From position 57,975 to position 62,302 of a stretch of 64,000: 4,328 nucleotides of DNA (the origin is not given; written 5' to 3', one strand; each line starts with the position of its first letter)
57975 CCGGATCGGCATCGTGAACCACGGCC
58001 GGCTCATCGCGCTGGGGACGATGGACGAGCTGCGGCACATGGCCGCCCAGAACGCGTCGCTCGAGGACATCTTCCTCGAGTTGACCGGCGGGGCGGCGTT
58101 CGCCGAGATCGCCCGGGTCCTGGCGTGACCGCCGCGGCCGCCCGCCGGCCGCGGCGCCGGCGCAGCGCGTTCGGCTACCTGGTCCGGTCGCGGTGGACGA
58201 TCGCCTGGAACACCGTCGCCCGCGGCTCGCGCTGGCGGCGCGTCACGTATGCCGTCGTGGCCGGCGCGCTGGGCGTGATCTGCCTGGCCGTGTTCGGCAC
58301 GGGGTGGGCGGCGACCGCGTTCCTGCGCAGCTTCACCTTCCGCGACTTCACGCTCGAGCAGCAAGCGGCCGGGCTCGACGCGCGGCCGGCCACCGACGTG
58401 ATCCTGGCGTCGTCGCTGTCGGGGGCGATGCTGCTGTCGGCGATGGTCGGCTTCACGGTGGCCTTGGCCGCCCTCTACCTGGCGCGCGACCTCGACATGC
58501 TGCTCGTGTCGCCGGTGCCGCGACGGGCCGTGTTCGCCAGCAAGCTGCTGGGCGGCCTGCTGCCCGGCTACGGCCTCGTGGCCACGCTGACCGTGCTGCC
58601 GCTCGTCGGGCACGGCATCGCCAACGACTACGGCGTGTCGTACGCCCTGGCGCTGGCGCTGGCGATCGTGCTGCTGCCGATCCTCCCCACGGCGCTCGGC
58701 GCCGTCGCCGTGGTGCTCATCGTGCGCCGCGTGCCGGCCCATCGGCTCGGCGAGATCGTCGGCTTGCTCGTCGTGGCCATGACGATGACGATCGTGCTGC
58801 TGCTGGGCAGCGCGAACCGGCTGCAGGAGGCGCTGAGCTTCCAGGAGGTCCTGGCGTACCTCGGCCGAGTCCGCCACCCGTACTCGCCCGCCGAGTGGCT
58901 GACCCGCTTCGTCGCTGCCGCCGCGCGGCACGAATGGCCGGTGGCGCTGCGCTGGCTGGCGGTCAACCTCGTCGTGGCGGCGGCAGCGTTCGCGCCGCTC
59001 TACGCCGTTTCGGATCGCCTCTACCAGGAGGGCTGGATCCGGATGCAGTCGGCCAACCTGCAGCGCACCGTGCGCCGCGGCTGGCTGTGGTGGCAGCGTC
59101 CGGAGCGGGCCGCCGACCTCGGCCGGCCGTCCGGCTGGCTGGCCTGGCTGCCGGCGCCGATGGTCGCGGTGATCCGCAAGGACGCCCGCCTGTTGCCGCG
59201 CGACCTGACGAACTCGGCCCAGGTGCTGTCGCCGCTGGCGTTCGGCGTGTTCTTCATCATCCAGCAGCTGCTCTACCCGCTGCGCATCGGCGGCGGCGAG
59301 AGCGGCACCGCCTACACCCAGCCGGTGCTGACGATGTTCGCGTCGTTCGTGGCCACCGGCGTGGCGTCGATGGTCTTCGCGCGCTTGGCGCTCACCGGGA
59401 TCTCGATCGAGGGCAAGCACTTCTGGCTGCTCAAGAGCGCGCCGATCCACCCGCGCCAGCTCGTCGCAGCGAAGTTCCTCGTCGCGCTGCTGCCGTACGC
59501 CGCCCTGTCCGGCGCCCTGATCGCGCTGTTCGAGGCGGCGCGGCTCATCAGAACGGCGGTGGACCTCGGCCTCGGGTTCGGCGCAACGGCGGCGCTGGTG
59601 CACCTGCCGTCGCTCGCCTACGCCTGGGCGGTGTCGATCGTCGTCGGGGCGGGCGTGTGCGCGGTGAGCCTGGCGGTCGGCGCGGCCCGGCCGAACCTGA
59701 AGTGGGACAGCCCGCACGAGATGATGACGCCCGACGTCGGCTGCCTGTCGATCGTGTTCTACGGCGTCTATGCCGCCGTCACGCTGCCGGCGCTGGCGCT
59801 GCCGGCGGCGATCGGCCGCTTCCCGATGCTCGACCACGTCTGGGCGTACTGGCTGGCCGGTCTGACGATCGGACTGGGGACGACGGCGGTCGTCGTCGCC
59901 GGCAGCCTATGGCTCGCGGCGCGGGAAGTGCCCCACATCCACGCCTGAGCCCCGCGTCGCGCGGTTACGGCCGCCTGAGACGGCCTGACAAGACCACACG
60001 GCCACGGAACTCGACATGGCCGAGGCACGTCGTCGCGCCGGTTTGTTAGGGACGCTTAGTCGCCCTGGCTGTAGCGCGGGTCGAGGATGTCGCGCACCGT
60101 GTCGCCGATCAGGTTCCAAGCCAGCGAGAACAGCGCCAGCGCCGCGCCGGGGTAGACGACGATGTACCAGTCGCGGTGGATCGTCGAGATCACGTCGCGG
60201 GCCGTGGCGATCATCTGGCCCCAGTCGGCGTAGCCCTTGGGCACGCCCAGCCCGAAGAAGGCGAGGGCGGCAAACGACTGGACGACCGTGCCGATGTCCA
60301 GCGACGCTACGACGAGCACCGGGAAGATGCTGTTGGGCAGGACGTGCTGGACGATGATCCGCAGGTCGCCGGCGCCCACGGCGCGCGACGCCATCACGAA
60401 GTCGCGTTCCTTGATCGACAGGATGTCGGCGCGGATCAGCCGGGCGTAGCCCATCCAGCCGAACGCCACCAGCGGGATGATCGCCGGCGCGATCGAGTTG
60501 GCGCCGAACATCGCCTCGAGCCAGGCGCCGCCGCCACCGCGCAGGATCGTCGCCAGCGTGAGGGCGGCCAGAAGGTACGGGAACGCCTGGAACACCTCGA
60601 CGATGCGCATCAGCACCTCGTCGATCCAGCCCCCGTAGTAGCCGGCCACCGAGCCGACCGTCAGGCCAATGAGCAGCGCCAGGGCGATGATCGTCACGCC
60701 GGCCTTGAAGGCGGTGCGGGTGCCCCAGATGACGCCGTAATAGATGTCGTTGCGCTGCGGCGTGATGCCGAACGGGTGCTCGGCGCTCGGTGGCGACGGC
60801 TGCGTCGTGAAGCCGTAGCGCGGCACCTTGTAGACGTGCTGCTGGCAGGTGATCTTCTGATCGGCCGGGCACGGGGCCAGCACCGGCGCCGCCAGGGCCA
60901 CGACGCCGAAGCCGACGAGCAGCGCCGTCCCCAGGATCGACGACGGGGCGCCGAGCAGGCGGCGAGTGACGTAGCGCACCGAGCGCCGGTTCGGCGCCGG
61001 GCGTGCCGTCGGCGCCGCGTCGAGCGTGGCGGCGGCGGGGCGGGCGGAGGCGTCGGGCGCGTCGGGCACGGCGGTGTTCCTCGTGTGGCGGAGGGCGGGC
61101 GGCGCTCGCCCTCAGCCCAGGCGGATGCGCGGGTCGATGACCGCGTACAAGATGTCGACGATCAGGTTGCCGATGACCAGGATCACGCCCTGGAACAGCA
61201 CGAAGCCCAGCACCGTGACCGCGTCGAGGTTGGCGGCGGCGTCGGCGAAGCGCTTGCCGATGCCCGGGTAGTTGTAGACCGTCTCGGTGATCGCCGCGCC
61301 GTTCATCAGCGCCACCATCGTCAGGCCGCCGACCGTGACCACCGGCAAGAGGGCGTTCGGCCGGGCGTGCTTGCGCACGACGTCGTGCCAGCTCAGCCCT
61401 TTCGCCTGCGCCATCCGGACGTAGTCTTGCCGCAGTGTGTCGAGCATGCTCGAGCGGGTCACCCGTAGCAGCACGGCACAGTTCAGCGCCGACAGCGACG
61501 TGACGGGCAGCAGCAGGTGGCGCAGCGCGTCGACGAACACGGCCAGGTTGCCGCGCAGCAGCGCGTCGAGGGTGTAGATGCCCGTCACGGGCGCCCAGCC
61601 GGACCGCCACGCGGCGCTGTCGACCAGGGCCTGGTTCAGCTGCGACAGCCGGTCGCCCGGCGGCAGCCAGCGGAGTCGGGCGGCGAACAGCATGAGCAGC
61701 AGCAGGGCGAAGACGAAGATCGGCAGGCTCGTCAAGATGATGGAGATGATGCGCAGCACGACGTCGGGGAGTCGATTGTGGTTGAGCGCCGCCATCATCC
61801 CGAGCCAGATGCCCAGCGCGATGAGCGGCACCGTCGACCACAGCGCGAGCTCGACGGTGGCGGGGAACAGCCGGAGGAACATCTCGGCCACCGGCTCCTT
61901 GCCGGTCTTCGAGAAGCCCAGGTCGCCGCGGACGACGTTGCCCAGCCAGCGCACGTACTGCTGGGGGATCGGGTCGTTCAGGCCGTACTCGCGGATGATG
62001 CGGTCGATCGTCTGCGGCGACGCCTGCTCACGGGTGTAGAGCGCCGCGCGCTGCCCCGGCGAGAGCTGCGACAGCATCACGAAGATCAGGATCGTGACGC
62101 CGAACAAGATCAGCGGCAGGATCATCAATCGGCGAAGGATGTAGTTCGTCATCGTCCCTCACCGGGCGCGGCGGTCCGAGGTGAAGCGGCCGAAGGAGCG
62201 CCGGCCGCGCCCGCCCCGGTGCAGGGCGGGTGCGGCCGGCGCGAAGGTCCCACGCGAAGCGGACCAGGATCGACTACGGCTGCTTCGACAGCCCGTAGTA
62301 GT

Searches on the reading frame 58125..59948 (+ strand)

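Call 48: search_protein_families(library=pfam, proteins=[window:58125-59948:+], max_evalue=0.001)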
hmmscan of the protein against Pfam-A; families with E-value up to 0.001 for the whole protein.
window:58125-59948:+ (607 aa): 3 families
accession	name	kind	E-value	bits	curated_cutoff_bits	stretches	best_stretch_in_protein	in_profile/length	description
PF16949.11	ABC_tran_2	-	4.5e-35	121.9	25.7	1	96-563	55-495/542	Putative ATP-binding cassette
PF09847.15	12TM_1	-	5.7e-08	32.8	33.2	1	335-473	237-360/448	Membrane protein of 12 TMs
PF18940.5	DUF5687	-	0.00018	21.4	33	0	394-455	293-350/484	Family of unknown function (DUF5687)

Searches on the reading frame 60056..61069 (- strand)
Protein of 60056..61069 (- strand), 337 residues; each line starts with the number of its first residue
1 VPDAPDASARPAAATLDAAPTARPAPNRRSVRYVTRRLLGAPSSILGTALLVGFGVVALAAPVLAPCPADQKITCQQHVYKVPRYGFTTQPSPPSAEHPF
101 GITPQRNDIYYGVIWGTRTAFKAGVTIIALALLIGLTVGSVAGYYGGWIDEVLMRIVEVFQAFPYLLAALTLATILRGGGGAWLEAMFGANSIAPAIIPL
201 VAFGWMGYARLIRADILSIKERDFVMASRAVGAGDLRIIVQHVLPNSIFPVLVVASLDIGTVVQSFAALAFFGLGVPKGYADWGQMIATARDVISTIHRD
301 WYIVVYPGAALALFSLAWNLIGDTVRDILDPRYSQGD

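Call 48: search_protein_families(library=pfam, proteins=[window:60056-61069:-], max_evalue=0.001)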
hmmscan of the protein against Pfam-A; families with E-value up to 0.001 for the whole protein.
window:60056-61069:- (337 aa): 1 family
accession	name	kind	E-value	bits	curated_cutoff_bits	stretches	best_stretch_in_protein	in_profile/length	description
PF00528.27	BPD_transp_1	-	3e-32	112.3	26.4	1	135-334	1-183/184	Binding-protein-dependent transport system inner membrane component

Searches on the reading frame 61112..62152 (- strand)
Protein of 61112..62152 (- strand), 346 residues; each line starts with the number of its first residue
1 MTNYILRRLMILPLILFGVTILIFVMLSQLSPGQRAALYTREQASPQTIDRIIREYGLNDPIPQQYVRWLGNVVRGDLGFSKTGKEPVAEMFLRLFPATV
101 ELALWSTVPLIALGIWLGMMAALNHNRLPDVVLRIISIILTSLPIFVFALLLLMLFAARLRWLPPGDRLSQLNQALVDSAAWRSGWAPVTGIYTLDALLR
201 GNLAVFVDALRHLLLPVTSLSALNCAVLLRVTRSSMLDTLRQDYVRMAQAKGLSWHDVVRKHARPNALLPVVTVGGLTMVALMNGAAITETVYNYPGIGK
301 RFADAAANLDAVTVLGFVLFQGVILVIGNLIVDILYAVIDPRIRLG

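Call 48: search_protein_families(library=pfam, proteins=[window:61112-62152:-], max_evalue=0.001)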
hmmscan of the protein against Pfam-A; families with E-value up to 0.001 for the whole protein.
window:61112-62152:- (346 aa): 2 families
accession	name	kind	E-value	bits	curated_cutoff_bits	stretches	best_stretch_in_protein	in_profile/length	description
PF00528.27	BPD_transp_1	-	3.2e-40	138.3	26.4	1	114-344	1-183/184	Binding-protein-dependent transport system inner membrane component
PF19300.4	BPD_transp_1_N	-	1e-09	39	23.8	1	1-82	1-93/114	Binding-prot-dependent transport system membrane comp, N-term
